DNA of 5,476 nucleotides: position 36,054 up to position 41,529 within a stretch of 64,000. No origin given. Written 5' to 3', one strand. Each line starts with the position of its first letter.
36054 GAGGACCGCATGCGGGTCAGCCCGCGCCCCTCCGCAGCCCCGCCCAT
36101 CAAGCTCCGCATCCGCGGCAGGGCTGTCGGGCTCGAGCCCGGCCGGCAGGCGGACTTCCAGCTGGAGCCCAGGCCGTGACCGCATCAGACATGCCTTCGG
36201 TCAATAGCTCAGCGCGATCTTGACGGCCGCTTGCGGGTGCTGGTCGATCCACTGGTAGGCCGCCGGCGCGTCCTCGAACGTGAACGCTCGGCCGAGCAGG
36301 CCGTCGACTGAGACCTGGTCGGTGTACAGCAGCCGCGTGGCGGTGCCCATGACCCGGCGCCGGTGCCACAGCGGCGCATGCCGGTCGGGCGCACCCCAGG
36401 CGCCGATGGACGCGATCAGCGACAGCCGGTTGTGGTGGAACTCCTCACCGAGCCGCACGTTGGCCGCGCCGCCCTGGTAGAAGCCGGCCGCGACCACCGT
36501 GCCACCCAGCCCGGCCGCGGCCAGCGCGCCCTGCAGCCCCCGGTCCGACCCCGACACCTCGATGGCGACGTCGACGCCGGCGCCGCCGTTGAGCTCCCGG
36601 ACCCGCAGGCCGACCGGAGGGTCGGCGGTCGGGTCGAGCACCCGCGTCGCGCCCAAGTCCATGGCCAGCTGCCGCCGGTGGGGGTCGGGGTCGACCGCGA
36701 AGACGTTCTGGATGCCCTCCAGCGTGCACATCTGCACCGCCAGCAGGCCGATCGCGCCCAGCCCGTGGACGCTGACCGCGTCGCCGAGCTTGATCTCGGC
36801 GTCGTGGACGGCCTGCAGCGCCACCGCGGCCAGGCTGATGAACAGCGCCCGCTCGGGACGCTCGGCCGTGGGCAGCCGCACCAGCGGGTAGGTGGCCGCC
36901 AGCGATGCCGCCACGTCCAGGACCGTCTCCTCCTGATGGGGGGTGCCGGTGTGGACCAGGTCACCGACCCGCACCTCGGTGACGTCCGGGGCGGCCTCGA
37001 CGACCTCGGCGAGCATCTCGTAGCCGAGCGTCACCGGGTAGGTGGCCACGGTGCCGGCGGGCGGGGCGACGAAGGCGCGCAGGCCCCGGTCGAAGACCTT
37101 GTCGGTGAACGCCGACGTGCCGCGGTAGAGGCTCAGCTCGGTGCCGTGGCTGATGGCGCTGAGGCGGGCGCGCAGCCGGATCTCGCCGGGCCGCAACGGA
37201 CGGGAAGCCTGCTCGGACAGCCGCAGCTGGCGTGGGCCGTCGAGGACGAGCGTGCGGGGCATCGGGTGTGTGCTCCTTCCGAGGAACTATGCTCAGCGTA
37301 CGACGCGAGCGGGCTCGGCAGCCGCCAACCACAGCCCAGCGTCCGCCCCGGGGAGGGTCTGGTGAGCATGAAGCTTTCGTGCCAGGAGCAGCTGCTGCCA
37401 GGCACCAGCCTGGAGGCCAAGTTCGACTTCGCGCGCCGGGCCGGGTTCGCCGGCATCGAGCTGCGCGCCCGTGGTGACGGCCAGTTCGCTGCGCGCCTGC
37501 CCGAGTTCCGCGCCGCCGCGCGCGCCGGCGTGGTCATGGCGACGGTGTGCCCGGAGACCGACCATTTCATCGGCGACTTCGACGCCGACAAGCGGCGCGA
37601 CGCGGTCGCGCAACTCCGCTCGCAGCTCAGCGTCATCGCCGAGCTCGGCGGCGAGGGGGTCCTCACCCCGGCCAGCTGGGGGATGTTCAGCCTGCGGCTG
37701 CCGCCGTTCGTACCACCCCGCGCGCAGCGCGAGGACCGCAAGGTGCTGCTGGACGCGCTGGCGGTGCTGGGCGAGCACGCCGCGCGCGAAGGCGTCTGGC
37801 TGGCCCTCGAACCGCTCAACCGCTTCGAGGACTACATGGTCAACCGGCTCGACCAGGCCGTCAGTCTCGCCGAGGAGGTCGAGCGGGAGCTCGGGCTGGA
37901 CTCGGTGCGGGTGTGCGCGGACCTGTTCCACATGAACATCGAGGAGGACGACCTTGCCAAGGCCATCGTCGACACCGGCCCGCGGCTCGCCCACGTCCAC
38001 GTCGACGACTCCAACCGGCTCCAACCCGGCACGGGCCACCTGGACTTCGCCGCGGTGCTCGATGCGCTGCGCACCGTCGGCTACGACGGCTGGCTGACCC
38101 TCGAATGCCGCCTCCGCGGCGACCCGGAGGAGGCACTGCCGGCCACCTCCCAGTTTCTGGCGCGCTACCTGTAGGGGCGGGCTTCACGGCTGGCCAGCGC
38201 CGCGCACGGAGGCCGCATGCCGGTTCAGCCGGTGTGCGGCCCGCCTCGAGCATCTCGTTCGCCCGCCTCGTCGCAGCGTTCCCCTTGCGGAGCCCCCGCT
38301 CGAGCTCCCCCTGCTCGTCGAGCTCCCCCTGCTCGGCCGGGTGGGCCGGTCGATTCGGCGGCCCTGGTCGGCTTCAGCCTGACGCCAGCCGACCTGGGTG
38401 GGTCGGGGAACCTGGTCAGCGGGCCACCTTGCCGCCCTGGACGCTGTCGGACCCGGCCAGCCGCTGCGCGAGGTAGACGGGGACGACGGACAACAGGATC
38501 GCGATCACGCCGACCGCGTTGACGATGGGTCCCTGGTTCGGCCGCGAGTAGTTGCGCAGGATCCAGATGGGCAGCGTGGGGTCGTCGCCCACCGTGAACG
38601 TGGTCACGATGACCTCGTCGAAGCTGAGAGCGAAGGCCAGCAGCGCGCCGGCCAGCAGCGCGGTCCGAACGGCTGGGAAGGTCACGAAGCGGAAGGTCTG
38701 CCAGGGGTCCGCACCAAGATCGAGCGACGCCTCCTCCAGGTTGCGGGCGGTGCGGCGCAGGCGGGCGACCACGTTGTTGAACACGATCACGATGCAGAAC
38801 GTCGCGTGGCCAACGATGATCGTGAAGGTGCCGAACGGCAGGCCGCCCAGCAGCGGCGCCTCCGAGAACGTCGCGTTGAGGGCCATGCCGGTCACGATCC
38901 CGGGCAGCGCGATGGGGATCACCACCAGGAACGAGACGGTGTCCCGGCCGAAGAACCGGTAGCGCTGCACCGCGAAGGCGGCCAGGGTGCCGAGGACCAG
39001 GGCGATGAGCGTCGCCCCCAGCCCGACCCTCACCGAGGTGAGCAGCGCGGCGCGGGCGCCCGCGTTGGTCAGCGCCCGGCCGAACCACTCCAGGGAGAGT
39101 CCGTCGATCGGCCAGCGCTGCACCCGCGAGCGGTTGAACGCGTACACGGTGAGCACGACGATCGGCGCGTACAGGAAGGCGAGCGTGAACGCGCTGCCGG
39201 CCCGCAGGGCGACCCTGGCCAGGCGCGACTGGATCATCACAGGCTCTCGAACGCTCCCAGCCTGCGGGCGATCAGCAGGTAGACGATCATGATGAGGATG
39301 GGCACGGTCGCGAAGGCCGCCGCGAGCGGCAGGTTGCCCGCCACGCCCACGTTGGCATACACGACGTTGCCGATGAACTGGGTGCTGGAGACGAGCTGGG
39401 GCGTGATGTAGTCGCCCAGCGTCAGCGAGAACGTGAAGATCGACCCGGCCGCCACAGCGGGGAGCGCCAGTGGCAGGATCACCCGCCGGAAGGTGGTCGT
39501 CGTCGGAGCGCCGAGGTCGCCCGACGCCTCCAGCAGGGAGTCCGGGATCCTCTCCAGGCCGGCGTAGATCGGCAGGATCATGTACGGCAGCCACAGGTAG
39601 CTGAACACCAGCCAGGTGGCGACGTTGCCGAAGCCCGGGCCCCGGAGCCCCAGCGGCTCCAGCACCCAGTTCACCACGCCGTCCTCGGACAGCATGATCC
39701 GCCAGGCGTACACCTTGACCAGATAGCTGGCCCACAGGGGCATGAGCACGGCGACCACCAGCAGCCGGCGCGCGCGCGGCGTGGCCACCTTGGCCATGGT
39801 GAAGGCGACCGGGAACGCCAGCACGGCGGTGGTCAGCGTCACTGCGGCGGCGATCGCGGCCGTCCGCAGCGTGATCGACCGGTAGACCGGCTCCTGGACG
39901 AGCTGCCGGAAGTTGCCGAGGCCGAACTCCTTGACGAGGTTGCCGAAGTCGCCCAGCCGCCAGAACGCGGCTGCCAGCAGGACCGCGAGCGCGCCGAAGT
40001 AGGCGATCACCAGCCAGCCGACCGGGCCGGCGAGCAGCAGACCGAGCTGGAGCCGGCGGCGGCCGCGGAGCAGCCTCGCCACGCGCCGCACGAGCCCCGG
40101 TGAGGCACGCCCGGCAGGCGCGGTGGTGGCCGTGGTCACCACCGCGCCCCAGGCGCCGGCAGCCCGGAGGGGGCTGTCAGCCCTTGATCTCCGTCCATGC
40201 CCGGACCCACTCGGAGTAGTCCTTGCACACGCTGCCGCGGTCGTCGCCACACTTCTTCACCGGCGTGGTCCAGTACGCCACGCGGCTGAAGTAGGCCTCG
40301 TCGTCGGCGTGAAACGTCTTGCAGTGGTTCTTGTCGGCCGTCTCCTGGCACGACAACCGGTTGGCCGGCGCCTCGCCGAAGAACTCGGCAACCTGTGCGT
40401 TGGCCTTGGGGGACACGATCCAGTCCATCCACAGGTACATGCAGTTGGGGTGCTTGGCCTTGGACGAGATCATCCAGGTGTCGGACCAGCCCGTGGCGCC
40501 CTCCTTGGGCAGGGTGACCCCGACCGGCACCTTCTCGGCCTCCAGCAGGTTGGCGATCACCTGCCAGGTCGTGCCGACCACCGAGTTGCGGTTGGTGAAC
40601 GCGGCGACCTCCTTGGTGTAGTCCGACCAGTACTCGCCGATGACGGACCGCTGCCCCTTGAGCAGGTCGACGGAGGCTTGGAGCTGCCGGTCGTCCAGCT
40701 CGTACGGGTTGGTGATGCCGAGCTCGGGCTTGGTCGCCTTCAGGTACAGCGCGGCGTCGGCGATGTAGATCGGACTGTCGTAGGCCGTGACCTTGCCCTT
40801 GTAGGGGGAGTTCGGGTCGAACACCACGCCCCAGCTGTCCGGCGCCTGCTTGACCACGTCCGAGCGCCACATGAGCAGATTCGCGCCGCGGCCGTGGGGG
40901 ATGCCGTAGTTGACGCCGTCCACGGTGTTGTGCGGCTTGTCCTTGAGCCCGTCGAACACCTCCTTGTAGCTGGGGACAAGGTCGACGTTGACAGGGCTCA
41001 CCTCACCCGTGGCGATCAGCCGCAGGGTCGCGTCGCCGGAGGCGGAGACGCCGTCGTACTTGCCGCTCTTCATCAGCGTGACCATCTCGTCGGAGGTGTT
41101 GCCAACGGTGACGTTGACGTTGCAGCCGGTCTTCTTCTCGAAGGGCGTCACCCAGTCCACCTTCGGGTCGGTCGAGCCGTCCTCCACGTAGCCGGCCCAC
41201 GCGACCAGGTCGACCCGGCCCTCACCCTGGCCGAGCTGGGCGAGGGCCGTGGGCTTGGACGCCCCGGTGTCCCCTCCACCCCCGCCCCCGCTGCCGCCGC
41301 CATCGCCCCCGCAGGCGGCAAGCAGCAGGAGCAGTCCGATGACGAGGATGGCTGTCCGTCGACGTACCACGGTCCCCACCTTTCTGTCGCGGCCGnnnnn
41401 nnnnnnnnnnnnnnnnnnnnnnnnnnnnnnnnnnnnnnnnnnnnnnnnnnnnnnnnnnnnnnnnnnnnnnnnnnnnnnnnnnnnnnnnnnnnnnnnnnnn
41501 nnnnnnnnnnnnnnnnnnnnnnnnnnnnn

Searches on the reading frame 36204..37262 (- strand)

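Call 32: search_protein_families(library=pfam, proteins=[window:36204-37262:-], max_evalue=0.0001)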
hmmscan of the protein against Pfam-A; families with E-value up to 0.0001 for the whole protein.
window:36204-37262:- (353 aa): 3 families
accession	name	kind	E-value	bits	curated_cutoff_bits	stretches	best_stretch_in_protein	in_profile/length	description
PF00107.32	ADH_zinc_N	-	9.4e-21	74.5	31.8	1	170-286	1-113/129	Zinc-binding dehydrogenase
PF16912.11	Glu_dehyd_C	-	2.2e-06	27.7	34.9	1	162-348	33-210/211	Glucose dehydrogenase C-terminus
PF08240.17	ADH_N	-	4.5e-05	24.1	23.5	0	71-104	28-61/104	Alcohol dehydrogenase GroES-like domain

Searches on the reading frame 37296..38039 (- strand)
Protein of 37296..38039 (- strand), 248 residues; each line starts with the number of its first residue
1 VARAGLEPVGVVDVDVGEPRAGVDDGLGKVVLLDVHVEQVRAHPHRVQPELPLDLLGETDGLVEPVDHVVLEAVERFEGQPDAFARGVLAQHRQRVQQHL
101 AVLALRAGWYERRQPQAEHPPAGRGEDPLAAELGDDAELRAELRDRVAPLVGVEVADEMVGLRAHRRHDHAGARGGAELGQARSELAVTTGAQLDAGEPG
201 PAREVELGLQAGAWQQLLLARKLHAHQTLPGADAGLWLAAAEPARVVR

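Call 32: search_protein_families(library=pfam, proteins=[window:37296-38039:-], max_evalue=0.0001)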
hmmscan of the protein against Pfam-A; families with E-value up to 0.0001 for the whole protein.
window:37296-38039:- (248 aa): 0 families

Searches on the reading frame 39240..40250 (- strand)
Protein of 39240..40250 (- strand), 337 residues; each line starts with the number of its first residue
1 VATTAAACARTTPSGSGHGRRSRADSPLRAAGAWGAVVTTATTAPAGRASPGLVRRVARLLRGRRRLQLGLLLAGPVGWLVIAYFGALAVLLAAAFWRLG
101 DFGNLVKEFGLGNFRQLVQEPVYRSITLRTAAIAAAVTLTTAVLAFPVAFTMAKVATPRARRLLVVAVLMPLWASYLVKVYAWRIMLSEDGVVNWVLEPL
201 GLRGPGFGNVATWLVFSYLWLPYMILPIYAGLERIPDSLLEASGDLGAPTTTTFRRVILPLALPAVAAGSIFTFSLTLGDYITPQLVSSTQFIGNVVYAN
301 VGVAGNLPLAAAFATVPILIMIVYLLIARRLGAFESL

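Call 32: search_protein_families(library=pfam, proteins=[window:39240-40250:-], max_evalue=0.0001)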
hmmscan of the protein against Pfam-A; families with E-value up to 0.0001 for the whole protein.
window:39240-40250:- (337 aa): 1 family
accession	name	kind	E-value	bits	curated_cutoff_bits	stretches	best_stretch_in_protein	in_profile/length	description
PF00528.27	BPD_transp_1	-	4.9e-12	46.4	26.4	1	152-330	8-173/184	Binding-protein-dependent transport system inner membrane component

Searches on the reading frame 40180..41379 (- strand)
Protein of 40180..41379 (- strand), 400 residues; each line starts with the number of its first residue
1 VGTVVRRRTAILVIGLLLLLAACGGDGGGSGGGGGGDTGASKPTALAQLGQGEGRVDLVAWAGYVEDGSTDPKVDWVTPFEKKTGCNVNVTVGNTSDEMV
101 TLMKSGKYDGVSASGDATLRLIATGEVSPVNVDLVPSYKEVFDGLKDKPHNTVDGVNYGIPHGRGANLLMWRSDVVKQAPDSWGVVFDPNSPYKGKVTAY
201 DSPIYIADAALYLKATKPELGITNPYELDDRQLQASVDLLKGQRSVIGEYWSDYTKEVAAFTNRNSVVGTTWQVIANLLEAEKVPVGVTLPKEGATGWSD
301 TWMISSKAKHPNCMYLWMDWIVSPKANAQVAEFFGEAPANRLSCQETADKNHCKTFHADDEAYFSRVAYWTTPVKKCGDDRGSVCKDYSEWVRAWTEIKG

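Call 32: search_protein_families(library=pfam, proteins=[window:40180-41379:-], max_evalue=0.0001)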
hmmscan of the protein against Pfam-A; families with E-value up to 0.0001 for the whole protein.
window:40180-41379:- (400 aa): 3 families
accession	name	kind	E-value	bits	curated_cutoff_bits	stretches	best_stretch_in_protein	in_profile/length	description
PF13416.11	SBP_bac_8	-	2.6e-22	80.4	27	1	76-340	2-262/279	Bacterial extracellular solute-binding protein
PF13343.11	SBP_bac_6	-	9.1e-12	45.4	24.6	1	115-350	18-225/245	Bacterial extracellular solute-binding protein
PF01547.30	SBP_bac_1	-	2.7e-07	31.3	26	1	77-327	14-306/307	Bacterial extracellular solute-binding protein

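Call 42: search_protein_families(library=ncbifam, proteins=[window:40180-41379:-], max_evalue=0.001)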
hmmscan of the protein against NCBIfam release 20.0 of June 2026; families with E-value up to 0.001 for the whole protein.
window:40180-41379:- (400 aa): 3 families
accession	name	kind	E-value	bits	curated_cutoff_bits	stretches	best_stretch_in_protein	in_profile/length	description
NF041888.1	ABC_SBP_YdcS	equivalog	4.6e-112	374.6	725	1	45-398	23-375/379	putative ABC transporter substrate-binding protein YdcS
NF007962.0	PRK10682.1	equivalog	2.1e-10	40.1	636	1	74-343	43-321/370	spermidine/putrescine ABC transporter substrate-binding protein PotF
NF007048.0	PRK09501.1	equivalog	3.2e-10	39.4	582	1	77-348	43-304/348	spermidine/putrescine ABC transporter substrate-binding protein PotD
